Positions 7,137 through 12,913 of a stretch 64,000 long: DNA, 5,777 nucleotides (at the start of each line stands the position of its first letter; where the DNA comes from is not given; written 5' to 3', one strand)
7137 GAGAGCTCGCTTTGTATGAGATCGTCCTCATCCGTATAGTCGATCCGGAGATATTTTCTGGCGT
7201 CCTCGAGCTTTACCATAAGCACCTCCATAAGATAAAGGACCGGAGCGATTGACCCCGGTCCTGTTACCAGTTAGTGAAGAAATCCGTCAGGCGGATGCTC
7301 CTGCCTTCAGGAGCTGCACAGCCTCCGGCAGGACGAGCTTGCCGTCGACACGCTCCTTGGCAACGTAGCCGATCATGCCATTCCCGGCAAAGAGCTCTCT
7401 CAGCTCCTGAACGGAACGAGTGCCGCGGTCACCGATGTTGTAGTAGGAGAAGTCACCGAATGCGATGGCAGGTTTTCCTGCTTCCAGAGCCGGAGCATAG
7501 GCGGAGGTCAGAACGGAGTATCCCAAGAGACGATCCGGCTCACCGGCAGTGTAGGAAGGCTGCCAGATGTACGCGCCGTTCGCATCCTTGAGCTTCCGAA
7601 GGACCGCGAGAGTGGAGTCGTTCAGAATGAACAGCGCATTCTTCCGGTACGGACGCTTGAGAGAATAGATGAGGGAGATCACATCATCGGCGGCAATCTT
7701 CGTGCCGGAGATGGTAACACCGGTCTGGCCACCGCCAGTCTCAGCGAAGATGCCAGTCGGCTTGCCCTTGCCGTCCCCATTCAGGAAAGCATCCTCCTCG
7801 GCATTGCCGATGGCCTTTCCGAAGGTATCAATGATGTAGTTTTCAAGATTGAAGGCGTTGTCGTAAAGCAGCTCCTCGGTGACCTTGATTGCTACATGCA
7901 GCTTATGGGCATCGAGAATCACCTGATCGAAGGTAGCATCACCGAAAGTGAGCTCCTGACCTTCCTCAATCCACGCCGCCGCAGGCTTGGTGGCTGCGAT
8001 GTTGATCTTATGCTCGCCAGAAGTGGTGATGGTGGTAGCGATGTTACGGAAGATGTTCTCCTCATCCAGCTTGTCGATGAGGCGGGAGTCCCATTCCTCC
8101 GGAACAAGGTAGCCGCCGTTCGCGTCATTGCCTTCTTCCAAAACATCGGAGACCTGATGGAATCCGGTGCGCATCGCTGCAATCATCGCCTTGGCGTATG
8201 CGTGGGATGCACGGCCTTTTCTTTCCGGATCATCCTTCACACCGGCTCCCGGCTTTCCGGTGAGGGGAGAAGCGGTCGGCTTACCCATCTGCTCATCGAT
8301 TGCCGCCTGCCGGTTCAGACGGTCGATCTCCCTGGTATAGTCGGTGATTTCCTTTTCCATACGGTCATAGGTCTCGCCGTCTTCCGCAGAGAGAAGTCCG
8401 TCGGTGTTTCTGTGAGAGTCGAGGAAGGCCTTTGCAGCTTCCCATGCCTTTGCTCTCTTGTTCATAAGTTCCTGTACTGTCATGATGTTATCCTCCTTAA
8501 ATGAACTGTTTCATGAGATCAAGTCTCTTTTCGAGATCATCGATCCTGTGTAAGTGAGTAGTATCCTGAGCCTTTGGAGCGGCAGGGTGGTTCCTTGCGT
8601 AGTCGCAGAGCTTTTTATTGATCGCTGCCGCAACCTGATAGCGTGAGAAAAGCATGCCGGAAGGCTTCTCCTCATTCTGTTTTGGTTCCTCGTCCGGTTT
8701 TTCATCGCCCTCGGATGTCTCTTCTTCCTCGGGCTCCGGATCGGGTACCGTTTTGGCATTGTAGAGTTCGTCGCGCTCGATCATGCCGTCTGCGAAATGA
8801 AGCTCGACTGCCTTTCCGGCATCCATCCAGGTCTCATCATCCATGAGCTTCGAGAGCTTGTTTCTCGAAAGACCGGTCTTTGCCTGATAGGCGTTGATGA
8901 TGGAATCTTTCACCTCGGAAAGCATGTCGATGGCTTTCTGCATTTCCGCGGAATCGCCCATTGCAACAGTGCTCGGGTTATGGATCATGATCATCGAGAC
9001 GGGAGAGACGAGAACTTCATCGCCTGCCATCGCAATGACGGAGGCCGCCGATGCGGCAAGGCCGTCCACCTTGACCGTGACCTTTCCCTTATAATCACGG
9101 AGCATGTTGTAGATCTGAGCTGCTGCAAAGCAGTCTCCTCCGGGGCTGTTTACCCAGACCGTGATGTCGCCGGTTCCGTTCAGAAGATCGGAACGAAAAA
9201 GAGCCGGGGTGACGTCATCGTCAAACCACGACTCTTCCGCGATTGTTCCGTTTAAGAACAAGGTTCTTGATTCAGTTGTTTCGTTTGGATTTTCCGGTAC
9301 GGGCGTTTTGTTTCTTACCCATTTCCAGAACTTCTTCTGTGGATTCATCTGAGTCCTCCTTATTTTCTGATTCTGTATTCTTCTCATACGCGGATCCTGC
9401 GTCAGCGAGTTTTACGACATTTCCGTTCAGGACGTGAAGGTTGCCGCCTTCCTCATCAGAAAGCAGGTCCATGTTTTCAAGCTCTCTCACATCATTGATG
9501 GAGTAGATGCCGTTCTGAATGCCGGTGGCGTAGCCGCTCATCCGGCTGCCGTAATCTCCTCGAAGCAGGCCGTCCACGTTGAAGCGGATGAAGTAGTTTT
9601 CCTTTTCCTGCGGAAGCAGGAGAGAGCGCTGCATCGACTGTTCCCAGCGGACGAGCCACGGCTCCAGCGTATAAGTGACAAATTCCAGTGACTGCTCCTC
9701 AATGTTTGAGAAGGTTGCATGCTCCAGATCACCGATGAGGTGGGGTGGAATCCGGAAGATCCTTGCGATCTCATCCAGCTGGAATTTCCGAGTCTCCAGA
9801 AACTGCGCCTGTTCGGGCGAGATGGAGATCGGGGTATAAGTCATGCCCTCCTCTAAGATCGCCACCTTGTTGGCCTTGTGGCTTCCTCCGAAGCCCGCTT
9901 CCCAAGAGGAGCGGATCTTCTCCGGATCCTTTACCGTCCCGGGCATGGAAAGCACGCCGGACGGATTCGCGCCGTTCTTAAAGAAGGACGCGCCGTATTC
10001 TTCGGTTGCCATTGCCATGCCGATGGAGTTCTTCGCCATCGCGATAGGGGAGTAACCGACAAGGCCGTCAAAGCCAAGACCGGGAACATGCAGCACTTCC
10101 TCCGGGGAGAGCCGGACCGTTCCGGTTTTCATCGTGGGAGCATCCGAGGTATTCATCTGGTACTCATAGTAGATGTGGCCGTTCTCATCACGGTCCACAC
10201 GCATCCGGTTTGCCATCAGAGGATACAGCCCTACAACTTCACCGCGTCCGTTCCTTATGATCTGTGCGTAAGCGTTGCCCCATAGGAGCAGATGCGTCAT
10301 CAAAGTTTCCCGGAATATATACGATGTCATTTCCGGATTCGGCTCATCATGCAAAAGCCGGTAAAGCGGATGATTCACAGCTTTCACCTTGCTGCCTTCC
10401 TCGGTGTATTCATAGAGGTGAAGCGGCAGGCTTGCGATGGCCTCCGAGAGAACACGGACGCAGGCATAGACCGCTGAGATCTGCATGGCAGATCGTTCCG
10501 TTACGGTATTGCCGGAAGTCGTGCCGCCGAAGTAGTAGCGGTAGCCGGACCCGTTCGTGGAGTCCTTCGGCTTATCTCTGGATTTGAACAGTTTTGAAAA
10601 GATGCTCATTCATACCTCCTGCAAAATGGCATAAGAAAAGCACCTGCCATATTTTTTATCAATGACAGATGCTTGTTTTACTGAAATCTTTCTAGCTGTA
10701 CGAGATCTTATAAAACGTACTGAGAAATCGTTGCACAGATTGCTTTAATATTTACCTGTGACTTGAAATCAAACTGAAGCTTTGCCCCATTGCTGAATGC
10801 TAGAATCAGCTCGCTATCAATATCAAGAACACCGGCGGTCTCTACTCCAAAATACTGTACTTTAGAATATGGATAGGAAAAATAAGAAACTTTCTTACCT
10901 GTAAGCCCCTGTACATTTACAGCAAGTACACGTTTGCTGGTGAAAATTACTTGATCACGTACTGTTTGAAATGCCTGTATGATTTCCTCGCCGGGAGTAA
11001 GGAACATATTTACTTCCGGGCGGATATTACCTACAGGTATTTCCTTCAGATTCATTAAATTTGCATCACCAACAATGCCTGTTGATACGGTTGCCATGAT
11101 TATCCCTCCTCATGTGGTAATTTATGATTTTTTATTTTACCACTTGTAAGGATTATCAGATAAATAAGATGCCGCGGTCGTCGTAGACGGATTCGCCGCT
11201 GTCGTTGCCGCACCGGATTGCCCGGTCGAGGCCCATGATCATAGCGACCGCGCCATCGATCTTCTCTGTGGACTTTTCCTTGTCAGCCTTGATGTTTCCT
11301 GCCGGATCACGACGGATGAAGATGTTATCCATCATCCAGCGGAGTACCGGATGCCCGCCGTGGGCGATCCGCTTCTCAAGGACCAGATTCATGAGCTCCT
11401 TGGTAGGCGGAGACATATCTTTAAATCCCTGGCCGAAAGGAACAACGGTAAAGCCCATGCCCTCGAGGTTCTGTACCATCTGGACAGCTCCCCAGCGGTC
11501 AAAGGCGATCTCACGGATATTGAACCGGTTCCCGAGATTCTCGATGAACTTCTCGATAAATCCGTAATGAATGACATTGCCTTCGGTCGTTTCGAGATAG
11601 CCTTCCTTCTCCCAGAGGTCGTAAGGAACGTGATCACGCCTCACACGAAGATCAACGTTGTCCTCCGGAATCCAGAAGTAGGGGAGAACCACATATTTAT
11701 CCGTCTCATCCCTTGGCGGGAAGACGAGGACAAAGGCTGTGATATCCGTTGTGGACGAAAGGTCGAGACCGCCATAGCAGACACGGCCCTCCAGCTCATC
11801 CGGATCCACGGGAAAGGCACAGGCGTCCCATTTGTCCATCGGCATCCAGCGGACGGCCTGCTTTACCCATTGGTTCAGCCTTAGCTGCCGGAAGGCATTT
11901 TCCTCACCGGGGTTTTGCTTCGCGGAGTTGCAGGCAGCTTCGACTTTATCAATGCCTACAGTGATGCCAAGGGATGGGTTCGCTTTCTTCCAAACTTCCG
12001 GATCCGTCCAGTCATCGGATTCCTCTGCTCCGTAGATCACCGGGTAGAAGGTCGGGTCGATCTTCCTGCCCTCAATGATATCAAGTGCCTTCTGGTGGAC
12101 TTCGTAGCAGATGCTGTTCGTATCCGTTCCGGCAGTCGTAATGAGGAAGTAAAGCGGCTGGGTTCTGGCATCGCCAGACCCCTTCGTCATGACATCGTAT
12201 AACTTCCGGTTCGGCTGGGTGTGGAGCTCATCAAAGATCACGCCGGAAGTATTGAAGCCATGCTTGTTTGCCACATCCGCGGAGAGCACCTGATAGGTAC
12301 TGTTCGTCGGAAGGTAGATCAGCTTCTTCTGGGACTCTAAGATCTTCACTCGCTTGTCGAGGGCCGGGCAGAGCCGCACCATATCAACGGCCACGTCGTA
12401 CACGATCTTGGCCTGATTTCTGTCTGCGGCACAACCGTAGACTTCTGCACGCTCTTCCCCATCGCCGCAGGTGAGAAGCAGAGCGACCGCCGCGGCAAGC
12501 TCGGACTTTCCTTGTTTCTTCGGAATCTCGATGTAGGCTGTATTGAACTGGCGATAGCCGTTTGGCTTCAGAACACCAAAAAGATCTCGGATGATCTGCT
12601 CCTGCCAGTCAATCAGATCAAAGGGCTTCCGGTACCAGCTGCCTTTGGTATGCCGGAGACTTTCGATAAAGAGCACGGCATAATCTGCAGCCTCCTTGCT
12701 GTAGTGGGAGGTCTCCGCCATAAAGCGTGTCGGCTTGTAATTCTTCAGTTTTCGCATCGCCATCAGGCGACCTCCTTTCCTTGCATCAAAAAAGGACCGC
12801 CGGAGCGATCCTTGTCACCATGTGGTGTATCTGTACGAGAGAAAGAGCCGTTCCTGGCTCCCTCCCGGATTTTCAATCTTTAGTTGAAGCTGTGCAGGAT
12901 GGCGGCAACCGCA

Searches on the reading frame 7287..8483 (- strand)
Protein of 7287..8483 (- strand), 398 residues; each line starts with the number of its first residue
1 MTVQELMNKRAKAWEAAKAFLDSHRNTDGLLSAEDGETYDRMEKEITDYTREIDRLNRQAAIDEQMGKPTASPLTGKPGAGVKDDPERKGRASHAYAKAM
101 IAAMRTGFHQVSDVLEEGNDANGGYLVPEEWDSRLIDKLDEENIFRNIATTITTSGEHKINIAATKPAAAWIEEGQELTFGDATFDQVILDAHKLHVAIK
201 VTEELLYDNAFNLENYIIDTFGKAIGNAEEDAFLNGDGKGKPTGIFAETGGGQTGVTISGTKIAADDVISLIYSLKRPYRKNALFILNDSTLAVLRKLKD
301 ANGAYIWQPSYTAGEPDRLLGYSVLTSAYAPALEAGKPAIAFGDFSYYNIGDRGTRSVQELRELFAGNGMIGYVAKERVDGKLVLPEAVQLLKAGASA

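Call 88: search_protein_families(library=pfam, proteins=[window:7287-8483:-], max_evalue=0.00001)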
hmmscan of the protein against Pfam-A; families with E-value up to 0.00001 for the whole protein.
window:7287-8483:- (398 aa): 1 family
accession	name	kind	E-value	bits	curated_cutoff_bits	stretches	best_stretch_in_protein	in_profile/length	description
PF05065.19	Phage_capsid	-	3.5e-78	263.3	24.2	1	123-393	1-279/280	Phage capsid family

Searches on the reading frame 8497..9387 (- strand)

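Call 88: search_protein_families(library=pfam, proteins=[window:8497-9387:-], max_evalue=0.00001)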
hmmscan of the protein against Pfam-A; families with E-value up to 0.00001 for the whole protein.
window:8497-9387:- (296 aa): 2 families
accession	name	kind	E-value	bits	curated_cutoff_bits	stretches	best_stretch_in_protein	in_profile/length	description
PF00574.28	CLP_protease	-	2.9e-32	112.5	20.2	1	38-205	14-181/182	Clp protease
PF01972.22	SDH_protease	-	3.2e-07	30.1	31.3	1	75-140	94-159/286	ClpP-like SDH-type serine proteinase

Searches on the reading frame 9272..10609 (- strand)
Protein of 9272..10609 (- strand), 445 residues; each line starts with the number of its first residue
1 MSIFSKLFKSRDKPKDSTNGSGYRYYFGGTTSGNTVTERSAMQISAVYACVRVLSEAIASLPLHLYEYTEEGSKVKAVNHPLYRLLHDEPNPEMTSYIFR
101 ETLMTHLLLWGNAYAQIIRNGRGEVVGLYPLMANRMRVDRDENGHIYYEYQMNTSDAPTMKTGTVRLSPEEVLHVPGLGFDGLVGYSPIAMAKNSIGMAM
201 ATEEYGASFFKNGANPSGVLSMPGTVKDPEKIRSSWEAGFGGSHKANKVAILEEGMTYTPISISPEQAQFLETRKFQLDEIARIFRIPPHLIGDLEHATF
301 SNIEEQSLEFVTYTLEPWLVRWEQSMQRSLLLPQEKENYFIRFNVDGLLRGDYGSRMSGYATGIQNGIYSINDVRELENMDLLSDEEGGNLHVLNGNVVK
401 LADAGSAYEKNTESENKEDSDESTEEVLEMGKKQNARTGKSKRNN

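Call 88: search_protein_families(library=pfam, proteins=[window:9272-10609:-], max_evalue=0.00001)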
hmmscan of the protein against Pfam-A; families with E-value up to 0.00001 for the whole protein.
window:9272-10609:- (445 aa): 1 family
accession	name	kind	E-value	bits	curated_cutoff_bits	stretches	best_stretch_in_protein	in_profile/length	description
PF04860.17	Phage_portal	-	3.3e-131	437.7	39.1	1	45-379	1-321/321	Phage portal protein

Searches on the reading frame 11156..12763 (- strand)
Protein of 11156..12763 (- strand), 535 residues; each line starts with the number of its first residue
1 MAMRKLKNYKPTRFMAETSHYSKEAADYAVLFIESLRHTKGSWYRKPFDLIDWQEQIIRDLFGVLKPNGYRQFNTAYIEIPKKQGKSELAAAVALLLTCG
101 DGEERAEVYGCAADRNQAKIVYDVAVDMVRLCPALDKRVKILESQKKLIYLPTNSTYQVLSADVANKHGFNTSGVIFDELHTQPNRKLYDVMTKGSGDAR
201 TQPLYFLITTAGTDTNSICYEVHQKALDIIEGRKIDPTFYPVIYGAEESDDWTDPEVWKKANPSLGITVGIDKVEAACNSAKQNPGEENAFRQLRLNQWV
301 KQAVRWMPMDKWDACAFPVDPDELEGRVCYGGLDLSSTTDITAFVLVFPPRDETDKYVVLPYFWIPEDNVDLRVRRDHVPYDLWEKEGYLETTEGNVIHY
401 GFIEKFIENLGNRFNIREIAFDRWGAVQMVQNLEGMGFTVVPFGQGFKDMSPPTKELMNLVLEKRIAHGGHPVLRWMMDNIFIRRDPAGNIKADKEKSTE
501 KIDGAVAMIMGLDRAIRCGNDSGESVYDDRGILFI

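Call 88: search_protein_families(library=pfam, proteins=[window:11156-12763:-], max_evalue=0.00001)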
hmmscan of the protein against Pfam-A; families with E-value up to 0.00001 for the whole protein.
window:11156-12763:- (535 aa): 2 families
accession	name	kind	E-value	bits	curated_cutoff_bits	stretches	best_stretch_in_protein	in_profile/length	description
PF20441.4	TerL_nuclease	-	2.4e-50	171.8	24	1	238-515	6-282/286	Terminase large subunit, endonuclease domain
PF03354.21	TerL_ATPase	-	4.9e-22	78.9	23.7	1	52-223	1-173/178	Terminase large subunit, ATPase domain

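Call 90: search_dna_similar(query=window:11156-12763:-, collection=phages, mode=protein, max_rows=8)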
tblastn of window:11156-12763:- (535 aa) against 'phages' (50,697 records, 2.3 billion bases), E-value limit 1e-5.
Records with a match: 2793; places in all: 2797; records where one place covers at least 80% of the query: 2150.
Best place of each record, by identity: 80-90% 29; 60-80% 121; <60% 2643.
By first word of the organism name: Streptococcus 471; Staphylococcus 279; Vibrio 223; Mycobacterium 178; Lactococcus 126; Arthrobacter 122; Paenibacillus 110; Gordonia 105; Microbacterium 98; Streptomyces 76; and 112 more.
By host as written in the record: - 375; Streptococcus thermophilus 130; Mycobacterium smegmatis mc2 155 122; Staphylococcus aureus 78; Arthrobacter sp. ATCC 21022 66; Gordonia terrae 3612 63; Lactococcus lactis 53; Microbacterium foliorum NRRL B-24224 53; and 785 more.
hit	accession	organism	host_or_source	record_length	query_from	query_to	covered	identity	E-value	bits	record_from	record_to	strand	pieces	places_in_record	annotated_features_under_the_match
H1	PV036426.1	Acutalibacteraceae phage NatCom_11578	Acutalibacteraceae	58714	1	535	100%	87.5%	0e+0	981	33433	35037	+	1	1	hypothetical protein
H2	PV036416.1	phage NatCom_3357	human feces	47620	3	535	100%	87.1%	0e+0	965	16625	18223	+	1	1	terminase large subunit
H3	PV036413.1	Acutalibacteraceae phage NatCom_991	Acutalibacteraceae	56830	3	535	100%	86.9%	0e+0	968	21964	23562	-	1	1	terminase large subunit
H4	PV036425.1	Oscillospiraceae phage NatCom_11393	Oscillospiraceae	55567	3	535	100%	85.9%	0e+0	956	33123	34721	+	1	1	terminase large subunit | hypothetical protein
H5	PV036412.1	phage NatCom_43819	human feces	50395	3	533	99%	86.3%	0e+0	954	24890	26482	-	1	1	terminase large subunit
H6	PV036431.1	Oscillospiraceae phage NatCom_21982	Oscillospiraceae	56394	3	535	100%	85.7%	0e+0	955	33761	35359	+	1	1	terminase large subunit | hypothetical protein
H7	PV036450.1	Ruminococcus phage NatCom_38182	Ruminococcus bicirculans (ex Liu et al. ...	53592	2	533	99%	85.5%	0e+0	957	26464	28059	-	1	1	terminase large subunit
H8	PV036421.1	phage NatCom_9291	[Clostridium] innocuum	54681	3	533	99%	85.7%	0e+0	948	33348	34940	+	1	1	terminase large subunit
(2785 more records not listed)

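Call 93: get_annotated_region(hit=H1, flank=20000)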
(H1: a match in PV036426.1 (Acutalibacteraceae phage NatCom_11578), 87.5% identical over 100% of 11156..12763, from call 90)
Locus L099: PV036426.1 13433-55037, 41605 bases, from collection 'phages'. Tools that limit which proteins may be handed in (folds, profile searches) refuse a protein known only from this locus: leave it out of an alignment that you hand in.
description: Acutalibacteraceae phage NatCom_11578, complete genome.
organism: Acutalibacteraceae phage NatCom_11578 (NCBI taxid 3403511)
taxonomy: Viruses; Duplodnaviria; Heunggongvirae; Uroviricota; Caudoviricetes; Ca. Heliusvirales
host: Acutalibacteraceae; source: human feces; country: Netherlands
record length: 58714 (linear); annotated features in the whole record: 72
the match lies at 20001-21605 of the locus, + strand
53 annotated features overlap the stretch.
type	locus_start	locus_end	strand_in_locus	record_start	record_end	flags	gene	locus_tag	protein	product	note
CDS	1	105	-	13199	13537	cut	-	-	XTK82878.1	hypothetical protein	-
CDS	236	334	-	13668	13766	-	-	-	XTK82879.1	hypothetical protein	-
CDS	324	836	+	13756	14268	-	-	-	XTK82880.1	hypothetical protein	-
CDS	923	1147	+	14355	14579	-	-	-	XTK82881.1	hypothetical protein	-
CDS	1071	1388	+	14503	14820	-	-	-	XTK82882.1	hypothetical protein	-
CDS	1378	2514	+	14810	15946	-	-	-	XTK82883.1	exonuclease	-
CDS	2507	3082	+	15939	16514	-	-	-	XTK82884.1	hypothetical protein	-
CDS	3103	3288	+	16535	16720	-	-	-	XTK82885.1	hypothetical protein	-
CDS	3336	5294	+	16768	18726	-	-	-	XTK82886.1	DNA polymerase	-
CDS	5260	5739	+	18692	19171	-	-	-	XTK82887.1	nucleoside 2-deoxyribosyltransferase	-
CDS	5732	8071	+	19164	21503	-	-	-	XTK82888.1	DNA helicase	-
CDS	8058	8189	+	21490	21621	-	-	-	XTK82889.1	hypothetical protein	-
CDS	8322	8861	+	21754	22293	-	-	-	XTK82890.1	hypothetical protein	-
CDS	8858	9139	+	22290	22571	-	-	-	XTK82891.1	endonuclease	-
CDS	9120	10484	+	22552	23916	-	-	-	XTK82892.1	hypothetical protein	-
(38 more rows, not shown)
